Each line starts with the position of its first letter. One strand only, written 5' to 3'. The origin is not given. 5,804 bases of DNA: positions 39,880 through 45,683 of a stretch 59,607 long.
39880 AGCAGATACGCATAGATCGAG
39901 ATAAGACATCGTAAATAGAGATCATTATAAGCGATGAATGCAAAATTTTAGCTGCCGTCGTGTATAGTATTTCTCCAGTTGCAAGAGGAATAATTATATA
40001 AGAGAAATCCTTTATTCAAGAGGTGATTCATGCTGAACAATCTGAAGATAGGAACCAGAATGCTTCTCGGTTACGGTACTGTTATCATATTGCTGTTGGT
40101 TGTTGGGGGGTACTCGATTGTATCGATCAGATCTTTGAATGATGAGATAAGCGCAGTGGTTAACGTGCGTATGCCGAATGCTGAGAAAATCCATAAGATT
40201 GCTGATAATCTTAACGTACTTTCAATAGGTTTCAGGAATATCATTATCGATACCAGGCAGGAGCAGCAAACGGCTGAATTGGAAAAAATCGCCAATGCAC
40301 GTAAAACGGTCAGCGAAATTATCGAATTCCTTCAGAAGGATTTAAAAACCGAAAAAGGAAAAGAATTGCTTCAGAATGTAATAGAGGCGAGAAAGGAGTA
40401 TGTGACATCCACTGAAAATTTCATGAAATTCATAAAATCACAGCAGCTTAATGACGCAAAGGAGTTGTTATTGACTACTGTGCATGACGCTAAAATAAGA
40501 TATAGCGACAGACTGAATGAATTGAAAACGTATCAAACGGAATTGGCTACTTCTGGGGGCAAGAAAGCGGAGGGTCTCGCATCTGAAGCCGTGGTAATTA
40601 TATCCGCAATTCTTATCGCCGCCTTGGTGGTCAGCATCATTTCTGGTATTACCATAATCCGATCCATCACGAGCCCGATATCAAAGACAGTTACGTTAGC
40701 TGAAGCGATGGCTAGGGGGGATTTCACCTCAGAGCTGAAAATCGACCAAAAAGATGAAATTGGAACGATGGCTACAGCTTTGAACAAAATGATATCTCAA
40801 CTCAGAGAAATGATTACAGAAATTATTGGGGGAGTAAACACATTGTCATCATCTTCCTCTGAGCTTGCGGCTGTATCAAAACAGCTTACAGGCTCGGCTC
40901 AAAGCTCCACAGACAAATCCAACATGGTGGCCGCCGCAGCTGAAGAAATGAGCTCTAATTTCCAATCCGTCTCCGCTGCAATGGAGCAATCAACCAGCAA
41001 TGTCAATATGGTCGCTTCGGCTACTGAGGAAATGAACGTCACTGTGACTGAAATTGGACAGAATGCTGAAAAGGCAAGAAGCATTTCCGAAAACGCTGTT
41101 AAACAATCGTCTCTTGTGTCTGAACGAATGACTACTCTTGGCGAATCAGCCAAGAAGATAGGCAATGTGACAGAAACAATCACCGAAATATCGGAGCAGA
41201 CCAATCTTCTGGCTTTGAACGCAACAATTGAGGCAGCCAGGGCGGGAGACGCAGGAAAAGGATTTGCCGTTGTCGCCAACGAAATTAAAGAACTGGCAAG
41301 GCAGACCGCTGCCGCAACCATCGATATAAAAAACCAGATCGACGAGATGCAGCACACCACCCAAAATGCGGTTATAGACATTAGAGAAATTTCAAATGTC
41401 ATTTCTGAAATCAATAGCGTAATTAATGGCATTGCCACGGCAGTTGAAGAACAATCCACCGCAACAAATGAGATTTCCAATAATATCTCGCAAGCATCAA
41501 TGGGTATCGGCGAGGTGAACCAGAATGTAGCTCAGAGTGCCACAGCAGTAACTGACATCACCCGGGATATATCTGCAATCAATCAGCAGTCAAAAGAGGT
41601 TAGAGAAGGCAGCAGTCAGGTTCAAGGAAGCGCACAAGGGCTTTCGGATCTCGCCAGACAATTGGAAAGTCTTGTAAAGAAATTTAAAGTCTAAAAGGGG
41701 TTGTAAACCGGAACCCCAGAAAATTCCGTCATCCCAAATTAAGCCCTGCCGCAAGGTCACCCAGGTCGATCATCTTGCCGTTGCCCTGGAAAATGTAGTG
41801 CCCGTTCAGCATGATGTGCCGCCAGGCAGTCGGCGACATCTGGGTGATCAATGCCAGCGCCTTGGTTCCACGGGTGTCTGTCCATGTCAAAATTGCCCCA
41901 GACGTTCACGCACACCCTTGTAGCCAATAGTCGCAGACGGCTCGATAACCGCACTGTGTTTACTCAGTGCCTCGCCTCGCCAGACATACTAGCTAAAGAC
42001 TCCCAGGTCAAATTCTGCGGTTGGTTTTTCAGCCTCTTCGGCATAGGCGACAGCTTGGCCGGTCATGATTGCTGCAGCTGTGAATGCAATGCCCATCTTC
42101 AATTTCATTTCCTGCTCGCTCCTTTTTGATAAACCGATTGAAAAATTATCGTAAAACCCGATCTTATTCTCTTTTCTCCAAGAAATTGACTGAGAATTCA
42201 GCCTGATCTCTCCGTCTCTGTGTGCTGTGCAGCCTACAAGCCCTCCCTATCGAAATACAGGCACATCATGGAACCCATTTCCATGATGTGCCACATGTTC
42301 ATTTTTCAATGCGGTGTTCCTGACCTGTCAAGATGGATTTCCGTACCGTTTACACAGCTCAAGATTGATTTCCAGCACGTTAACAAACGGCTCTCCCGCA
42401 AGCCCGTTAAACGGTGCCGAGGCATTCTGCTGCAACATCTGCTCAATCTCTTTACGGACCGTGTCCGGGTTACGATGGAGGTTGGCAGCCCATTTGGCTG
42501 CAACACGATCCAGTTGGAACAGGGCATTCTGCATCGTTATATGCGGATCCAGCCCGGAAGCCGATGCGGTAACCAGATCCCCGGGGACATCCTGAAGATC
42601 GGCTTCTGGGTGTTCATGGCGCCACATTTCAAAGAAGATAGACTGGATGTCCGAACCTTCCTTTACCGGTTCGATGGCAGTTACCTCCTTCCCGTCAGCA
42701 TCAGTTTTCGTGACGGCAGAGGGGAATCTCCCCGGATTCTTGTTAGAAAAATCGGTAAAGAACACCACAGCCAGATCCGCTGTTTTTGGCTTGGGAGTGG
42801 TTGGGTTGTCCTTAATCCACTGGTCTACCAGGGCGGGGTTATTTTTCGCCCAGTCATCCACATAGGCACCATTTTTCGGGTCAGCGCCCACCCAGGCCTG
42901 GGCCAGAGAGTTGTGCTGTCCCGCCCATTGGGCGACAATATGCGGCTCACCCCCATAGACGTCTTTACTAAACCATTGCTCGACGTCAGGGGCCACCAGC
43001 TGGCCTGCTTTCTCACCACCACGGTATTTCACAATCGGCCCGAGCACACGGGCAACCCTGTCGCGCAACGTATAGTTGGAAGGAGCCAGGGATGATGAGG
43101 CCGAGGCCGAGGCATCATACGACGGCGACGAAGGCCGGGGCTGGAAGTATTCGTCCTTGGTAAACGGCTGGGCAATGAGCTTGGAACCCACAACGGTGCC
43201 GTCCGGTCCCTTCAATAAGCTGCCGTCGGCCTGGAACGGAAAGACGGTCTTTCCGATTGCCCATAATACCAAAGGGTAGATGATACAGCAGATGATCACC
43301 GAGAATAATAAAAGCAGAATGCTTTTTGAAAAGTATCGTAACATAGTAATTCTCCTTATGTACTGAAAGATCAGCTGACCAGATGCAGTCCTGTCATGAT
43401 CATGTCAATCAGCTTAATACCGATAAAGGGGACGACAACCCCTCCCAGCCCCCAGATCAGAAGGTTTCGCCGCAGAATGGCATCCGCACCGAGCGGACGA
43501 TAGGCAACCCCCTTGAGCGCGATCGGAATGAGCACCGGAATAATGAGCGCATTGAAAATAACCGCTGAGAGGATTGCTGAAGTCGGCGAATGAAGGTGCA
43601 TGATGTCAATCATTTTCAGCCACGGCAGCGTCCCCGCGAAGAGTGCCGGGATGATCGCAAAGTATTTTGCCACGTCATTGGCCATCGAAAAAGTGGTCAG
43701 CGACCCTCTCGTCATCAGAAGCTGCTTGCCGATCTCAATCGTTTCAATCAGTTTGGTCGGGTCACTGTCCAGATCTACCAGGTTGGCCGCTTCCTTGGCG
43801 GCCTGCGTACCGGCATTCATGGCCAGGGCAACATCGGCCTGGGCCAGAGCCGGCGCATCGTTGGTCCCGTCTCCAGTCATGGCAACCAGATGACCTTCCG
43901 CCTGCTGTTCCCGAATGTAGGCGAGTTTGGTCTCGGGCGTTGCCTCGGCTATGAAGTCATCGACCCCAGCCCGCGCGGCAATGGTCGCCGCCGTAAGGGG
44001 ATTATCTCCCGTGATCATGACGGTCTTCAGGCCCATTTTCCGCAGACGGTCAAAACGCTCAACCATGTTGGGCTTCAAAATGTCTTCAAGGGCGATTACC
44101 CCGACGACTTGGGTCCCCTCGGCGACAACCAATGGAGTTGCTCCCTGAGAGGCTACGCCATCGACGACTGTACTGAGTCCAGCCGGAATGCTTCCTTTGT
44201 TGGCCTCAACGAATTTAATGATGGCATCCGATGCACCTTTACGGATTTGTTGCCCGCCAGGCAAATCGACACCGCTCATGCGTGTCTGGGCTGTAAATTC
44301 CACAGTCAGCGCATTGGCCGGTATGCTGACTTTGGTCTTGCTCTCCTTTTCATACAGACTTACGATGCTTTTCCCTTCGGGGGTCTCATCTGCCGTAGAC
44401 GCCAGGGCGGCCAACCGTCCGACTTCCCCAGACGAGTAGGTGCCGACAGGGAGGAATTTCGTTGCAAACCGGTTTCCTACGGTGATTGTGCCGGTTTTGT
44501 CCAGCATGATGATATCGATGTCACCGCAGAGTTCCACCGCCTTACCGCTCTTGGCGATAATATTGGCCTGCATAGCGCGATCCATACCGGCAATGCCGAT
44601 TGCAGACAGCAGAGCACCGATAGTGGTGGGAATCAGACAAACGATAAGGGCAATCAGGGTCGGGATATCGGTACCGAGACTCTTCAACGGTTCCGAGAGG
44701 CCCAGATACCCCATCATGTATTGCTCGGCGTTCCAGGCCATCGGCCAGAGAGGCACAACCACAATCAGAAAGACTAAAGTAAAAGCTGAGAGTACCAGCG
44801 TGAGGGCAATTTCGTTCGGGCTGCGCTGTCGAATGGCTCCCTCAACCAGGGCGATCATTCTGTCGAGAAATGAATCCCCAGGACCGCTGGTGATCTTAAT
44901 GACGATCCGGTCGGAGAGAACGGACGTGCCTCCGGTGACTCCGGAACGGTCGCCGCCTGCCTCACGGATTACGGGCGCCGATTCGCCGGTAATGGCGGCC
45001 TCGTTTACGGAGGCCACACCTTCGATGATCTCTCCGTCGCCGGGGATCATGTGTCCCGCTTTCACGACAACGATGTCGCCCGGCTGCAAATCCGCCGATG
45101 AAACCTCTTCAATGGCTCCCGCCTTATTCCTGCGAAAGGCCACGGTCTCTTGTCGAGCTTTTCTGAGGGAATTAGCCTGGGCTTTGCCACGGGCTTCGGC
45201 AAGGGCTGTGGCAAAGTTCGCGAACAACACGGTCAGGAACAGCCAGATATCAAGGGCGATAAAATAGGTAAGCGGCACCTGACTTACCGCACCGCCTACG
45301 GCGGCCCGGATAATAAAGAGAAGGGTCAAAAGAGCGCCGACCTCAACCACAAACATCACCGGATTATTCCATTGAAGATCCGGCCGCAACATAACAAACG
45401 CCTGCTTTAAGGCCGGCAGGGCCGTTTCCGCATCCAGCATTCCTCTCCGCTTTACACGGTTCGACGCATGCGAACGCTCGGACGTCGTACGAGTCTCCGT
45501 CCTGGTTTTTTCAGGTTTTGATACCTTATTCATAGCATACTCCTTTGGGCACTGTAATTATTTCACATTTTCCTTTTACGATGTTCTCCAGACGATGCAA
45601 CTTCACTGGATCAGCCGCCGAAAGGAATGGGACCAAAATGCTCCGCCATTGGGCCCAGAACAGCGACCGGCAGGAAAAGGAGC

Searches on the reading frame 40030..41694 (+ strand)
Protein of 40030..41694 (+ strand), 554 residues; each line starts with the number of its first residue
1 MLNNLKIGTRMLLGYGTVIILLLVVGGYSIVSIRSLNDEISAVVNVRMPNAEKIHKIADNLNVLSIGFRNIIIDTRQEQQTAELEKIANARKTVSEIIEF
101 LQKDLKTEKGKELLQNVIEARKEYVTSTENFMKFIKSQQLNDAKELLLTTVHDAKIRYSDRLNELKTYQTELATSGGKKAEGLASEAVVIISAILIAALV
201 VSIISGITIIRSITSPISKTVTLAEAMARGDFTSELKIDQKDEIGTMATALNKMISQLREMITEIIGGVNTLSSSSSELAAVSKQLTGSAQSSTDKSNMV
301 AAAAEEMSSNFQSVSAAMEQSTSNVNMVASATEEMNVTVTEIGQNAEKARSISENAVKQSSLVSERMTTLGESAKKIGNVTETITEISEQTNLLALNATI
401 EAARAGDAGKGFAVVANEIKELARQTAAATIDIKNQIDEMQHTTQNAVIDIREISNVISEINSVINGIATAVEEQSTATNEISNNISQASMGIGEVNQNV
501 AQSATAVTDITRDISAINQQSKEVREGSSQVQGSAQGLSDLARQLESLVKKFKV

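Call 44: search_protein_families(library=ncbifam, proteins=[window:40030-41694:+], max_evalue=0.00001)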
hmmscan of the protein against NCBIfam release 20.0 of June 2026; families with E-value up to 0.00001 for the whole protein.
window:40030-41694:+ (554 aa): 15 families
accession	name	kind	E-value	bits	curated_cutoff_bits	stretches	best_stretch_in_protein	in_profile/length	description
NF058645.1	MCPCtpMPsAe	equivalog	9.7e-37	126.9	900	1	185-554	201-558/558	methyl-accepting chemotaxis protein CtpM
NF011622.0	PRK15048.1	equivalog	3.7e-31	108.9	900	1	1-538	1-520/553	methyl-accepting chemotaxis protein II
NF041847.1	transduc_aer2_vibrio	equivalog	2.8e-29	101.9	1200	1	209-504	451-718/804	aerotaxis transducer Aer2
NF011615.0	PRK15041.1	equivalog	3.7e-28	98.5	947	1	184-526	189-510/554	methyl-accepting chemotaxis protein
NF047851.1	MCPCitTducer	equivalog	1.5e-27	96.9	900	1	190-529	194-512/553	methyl-accepting chemotaxis citrate transducer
NF007309.0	PRK09793.1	equivalog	5.2e-25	88.4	903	1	99-510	103-490/533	methyl-accepting chemotaxis protein IV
NF050802.1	AspChtxCcaA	equivalog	1.2e-17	63.5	1300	1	358-493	553-691/700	aspartate chemotaxis receptor CcaA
TIGR04523.1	Mplasa_alph_rch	subfamily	7.5e-11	40.7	270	1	236-546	114-425/745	helix-rich protein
NF033092.0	HK_WalK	equivalog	9.1e-11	41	725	1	170-262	159-250/594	cell wall metabolism sensor histidine kinase WalK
NF007896.0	PRK10600.1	equivalog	8.9e-09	34.5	578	1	186-264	150-229/598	nitrate/nitrite two-component system sensor histidine kinase NarX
NF053592.1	HK_near_YfiR_like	equivalog_domain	3.2e-08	33.4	194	1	184-259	146-222/223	sensor histidine kinase, YfiR-like protein-associated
NF038263.1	prot_phos_SiaA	equivalog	4.8e-08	32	700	1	188-289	311-414/658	biofilm regulation protein phosphatase SiaA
TIGR02168.1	SMC_prok_B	equivalog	1.6e-07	29.5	567.35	1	74-531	500-957/1181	chromosome segregation protein SMC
NF012163.2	BaeS_SmeS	equivalog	2.2e-07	30.2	500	1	193-260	168-235/457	sensor histidine kinase efflux regulator BaeS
NF040691.1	MtrAB_MtrB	equivalog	2.4e-07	30.2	450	1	195-265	192-264/507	MtrAB system histidine kinase MtrB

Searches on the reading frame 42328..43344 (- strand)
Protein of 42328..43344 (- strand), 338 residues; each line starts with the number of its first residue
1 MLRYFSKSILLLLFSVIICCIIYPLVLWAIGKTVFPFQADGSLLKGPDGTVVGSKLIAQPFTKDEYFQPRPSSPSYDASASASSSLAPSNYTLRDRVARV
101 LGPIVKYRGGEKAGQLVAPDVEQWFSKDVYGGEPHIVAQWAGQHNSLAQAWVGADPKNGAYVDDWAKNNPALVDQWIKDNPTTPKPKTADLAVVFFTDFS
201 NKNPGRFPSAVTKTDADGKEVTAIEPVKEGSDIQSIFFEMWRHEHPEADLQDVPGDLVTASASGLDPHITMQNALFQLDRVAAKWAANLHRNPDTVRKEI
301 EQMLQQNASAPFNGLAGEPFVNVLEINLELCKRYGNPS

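Call 44: search_protein_families(library=ncbifam, proteins=[window:42328-43344:-], max_evalue=0.00001)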
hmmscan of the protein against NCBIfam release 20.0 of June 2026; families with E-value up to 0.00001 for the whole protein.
window:42328-43344:- (338 aa): 11 families
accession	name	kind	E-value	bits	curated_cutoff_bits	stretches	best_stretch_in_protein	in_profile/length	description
NF001454.0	PRK00315.1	equivalog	1.9e-48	164.6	178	2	3-100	3-102/193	potassium-transporting ATPase subunit KdpC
TIGR00681.1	kdpC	equivalog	2.2e-43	148.5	152.55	2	7-100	5-100/187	K(+)-transporting ATPase subunit C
NF010607.0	PRK14003.1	subfamily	1.7e-38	132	268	2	2-99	4-108/195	K(+)-transporting ATPase subunit C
NF010601.0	PRK13997.1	equivalog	7.4e-35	120.5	319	2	12-100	15-103/193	K(+)-transporting ATPase subunit C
NF010603.0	PRK13999.1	equivalog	1e-34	120.1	320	2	1-104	1-102/201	K(+)-transporting ATPase subunit C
NF010606.0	PRK14002.1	equivalog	4.8e-34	117.8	263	2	6-92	5-89/186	K(+)-transporting ATPase subunit C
NF010600.0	PRK13995.1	equivalog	9.7e-34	116.7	311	2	2-99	5-114/210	K(+)-transporting ATPase subunit C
NF010605.0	PRK14001.1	equivalog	6.7e-28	98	369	2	9-100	9-101/189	K(+)-transporting ATPase subunit C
NF010604.0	PRK14000.1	equivalog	1.7e-24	86.5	342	2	6-81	5-79/185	K(+)-transporting ATPase subunit C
NF010599.0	PRK13994.1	equivalog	4.1e-21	75.4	355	2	250-330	144-216/226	potassium-transporting ATPase subunit C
NF010602.0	PRK13998.1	equivalog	9.2e-21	74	378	2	7-78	6-76/186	K(+)-transporting ATPase subunit C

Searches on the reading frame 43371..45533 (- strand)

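Call 44: search_protein_families(library=ncbifam, proteins=[window:43371-45533:-], max_evalue=0.00001)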
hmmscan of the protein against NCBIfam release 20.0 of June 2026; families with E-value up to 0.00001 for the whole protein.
window:43371-45533:- (720 aa): 19 families
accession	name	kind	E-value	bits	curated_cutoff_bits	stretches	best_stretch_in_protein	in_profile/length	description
TIGR01497.1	kdpB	equivalog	1.6e-299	994.8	527.9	1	29-714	4-675/675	potassium-transporting ATPase subunit KdpB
NF010609.0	PRK14010.1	equivalog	1.6e-240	799.9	1323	1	39-713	14-669/673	K(+)-transporting ATPase subunit B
TIGR01525.1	ATPase-IB_hvy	subfamily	8.7e-90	302.2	346.25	1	87-658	22-558/560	heavy metal translocating P-type ATPase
TIGR01494.1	ATPase_P-type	subfamily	2.5e-73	247.2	62.3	2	409-635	257-468/478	HAD-IC family P-type ATPase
TIGR01512.1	ATPase-IB2_Cd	subfamily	1.7e-61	208.5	313.5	2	461-638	301-472/494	cadmium family heavy metal-translocating P-type ATPase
TIGR01511.1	ATPase-IB1_Cu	subfamily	2e-58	198.6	397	2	458-604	342-484/542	copper-translocating P-type ATPase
NF008262.1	PRK11033.1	equivalog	1.2e-56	192.6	1005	1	114-601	217-673/731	zinc/cadmium/mercury/lead-transporting ATPase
NF033775.1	P_type_ZntA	exception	2.6e-54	184.7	1240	1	109-600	217-673/732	Zn(II)/Cd(II)/Pb(II) translocating P-type ATPase ZntA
NF007952.0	PRK10671.1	equivalog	9.7e-52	176.2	1316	1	142-606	338-775/838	copper-exporting P-type ATPase CopA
TIGR01647.1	ATPase-IIIA_H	equivalog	3.5e-50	171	615.5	2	57-530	36-487/755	plasma-membrane proton-efflux P-type ATPase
TIGR01657.1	P-ATPase-V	hypoth_equivalog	2.7e-32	111.3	618.25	2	101-191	199-291/1055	ATP13A2 family polyamine export P-type ATPase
TIGR01522.1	ATPase-IIA2_Ca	equivalog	2.3e-29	101.8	798.3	2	528-623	568-664/854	calcium-transporting P-type ATPase, PMR1-type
TIGR01517.1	ATPase-IIB_Ca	equivalog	1.8e-27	95.9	507.05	2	529-605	609-685/882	calcium-translocating P-type ATPase, PMCA-type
TIGR01524.1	ATPase-IIIB_Mg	equivalog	1.6e-26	92.5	610.75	2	75-380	85-377/867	magnesium-translocating P-type ATPase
TIGR01523.1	ATPase-IID_K-Na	equivalog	3.5e-26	91.1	645.05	2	528-612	672-757/997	potassium/sodium efflux P-type ATPase, fungal-type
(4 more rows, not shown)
